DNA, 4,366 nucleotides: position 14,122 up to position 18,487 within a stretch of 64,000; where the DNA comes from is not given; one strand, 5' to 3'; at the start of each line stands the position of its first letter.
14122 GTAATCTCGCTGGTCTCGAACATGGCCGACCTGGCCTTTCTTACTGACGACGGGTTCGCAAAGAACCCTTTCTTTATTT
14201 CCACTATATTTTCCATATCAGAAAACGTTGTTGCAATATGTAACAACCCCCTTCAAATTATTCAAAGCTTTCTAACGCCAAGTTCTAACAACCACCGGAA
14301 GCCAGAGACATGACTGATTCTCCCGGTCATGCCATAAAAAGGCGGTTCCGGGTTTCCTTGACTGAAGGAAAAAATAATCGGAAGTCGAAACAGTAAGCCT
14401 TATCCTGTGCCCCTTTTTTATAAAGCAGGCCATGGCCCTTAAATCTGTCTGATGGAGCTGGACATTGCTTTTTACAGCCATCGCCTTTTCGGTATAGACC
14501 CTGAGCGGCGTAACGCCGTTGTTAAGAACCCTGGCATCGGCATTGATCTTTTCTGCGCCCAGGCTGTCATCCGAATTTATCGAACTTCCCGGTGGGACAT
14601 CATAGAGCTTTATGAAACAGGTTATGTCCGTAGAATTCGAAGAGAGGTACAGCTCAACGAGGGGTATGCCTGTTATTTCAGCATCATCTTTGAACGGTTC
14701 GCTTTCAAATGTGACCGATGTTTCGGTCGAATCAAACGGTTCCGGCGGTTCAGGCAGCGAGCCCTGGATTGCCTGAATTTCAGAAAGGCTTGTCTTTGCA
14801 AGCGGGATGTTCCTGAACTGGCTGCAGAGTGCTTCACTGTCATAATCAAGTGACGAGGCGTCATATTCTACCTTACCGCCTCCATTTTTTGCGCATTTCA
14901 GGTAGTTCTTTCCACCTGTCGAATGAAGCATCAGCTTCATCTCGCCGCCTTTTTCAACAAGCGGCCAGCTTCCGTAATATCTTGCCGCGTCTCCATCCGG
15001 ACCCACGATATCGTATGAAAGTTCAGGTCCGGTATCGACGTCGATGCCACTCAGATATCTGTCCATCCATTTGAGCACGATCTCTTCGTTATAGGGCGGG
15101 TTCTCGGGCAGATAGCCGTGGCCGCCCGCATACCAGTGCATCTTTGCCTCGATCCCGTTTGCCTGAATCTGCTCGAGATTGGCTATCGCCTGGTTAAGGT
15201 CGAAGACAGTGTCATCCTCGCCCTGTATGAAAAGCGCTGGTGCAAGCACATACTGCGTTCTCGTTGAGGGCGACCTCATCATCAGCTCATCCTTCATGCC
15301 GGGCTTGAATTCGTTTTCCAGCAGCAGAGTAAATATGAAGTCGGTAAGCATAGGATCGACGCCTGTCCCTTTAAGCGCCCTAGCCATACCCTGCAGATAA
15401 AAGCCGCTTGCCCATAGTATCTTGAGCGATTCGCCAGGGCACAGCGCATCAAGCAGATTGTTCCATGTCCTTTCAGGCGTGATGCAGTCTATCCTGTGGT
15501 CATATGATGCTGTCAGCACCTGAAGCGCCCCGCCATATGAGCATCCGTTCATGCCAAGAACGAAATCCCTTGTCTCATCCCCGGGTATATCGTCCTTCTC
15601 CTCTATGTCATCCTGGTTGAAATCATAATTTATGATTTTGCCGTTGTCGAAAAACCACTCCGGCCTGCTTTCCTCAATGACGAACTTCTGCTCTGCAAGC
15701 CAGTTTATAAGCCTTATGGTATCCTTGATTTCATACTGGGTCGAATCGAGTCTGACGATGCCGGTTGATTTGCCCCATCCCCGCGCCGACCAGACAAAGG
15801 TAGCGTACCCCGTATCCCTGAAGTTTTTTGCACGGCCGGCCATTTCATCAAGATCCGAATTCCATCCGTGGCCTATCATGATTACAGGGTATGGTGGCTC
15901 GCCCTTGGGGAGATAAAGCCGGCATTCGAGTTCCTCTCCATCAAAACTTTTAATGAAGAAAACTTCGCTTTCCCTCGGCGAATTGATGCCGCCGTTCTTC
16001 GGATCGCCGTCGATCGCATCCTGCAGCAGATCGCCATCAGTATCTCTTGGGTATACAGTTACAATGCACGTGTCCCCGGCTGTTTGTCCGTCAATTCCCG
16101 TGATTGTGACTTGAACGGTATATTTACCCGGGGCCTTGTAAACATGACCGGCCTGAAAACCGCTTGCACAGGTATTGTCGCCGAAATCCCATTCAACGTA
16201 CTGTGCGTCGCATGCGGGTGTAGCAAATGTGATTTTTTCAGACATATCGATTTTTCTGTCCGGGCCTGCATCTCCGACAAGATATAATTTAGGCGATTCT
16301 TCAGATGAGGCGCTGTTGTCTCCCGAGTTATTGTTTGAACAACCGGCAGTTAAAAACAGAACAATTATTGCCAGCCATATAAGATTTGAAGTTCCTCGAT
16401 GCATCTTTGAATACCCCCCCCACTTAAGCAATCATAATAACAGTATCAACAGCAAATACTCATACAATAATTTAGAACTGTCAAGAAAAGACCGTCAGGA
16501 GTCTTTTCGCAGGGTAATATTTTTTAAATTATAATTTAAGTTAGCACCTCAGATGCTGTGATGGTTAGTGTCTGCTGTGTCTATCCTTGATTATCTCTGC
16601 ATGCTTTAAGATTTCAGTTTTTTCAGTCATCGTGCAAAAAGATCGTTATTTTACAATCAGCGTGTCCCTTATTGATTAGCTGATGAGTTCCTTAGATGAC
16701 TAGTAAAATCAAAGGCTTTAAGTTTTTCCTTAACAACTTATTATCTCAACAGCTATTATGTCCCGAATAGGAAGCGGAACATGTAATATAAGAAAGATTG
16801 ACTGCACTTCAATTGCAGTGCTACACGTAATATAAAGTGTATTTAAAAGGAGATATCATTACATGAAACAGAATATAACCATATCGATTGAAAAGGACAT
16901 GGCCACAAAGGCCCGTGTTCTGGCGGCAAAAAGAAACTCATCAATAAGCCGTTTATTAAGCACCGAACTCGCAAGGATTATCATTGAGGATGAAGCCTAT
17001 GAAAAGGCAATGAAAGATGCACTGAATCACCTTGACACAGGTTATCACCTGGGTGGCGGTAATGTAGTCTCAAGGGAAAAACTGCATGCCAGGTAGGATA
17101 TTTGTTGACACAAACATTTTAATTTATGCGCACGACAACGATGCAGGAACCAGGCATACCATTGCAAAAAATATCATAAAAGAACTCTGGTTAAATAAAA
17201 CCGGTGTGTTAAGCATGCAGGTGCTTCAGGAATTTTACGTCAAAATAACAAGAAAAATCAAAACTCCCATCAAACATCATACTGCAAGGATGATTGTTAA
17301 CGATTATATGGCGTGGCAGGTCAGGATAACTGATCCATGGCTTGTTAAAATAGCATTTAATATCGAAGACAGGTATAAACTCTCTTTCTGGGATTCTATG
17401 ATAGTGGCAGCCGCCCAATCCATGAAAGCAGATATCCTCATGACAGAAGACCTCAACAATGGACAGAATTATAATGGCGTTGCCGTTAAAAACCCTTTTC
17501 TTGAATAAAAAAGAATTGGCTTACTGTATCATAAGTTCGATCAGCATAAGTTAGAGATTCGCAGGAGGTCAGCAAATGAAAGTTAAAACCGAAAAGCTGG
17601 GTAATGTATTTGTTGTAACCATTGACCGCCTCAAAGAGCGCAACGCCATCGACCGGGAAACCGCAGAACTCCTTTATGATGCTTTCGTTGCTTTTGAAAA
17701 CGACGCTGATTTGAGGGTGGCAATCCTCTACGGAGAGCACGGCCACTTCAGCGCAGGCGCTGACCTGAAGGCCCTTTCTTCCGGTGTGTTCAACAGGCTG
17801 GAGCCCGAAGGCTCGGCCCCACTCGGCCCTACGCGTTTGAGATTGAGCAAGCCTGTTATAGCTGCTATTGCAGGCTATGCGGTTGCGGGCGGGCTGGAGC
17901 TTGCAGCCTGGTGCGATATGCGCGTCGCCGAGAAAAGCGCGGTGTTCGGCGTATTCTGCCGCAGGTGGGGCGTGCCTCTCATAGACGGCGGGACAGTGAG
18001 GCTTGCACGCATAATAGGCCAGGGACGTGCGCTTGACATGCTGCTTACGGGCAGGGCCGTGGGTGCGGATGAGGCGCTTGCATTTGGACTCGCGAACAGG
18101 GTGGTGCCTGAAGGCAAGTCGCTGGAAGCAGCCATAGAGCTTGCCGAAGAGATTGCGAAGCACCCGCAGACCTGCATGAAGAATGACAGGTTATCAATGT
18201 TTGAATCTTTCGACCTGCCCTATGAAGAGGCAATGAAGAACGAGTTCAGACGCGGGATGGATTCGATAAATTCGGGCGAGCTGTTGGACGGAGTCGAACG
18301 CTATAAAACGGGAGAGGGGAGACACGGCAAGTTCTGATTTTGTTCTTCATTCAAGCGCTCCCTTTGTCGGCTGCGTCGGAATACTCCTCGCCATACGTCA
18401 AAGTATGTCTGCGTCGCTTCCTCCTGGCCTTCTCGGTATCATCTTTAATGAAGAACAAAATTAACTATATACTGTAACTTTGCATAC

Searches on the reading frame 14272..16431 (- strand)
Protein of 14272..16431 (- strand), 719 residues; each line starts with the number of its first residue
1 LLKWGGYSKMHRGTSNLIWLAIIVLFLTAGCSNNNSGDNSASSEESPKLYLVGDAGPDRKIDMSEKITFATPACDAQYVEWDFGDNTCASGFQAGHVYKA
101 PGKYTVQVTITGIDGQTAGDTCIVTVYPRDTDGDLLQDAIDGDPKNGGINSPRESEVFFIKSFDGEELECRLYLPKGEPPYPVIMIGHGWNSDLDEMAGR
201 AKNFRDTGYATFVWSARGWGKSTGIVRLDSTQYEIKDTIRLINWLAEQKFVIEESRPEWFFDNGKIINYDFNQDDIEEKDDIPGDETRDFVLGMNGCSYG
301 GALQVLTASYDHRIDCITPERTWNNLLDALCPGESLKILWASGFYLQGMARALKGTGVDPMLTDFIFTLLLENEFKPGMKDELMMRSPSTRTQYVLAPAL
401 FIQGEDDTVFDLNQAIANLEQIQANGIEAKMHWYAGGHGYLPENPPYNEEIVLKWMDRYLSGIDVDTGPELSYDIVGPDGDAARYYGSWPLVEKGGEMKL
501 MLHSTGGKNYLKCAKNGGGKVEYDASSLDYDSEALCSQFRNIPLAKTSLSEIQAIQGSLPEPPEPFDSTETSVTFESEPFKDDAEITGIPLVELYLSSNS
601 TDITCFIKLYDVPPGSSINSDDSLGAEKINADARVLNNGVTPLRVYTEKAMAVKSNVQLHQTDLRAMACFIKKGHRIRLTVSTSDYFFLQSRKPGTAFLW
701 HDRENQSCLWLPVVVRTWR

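Call 9: search_protein_families(library=pfam, proteins=[window:14272-16431:-], max_evalue=0.00001)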
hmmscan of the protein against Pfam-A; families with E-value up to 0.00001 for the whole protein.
window:14272-16431:- (719 aa): 6 families
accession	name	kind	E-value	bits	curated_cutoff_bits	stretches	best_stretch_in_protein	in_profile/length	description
PF02129.25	Peptidase_S15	-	4.1e-19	69.7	23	1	164-333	1-140/262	X-Pro dipeptidyl-peptidase (S15 family)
PF08530.16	PepX_C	-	3.9e-14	53.5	22.5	1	557-686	71-181/217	X-Pro dipeptidyl-peptidase C-terminal non-catalytic domain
PF18911.6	PKD_4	-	3.3e-11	43.5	27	1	54-122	7-81/85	PKD domain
PF00801.26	PKD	-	5.8e-07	29.9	23.5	1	77-117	30-72/80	PKD domain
PF12146.15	Hydrolase_4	-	8.5e-07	28.9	27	0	180-247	3-71/239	Serine aminopeptidase, S33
PF00326.27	Peptidase_S9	-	4.4e-06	26.8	22.6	0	381-461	127-211/213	Prolyl oligopeptidase family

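Call 44: search_protein_families(library=ncbifam, proteins=[window:14272-16431:-], max_evalue=0.001)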
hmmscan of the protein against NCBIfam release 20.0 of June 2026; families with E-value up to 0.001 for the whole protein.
window:14272-16431:- (719 aa): 3 families
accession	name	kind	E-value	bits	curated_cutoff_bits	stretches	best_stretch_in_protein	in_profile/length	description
TIGR00976.1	CocE_NonD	subfamily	1.3e-28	100.3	66.3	2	448-688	291-508/550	CocE/NonD family hydrolase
NF003780.0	PRK05371.1-1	subfamily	6.2e-10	38.1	642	1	393-508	303-417/594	Xaa-Pro dipeptidyl-peptidase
NF047920.1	lactonase_UilS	equivalog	4.9e-08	33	400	1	166-252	9-96/285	UilS family quorum-quenching N-acyl-homoserine lactonase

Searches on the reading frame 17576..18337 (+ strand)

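Call 12: search_protein_families(library=pfam, proteins=[window:17576-18337:+], max_evalue=0.00001)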
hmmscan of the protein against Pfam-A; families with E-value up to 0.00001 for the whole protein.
window:17576-18337:+ (253 aa): 2 families
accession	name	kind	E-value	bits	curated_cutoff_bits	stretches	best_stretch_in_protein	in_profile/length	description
PF00378.25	ECH_1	-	5.6e-42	144.2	27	1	9-243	4-240/251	Enoyl-CoA hydratase/isomerase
PF16113.10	ECH_2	-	2.7e-16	60.4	27.2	1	13-229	3-220/335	Enoyl-CoA hydratase/isomerase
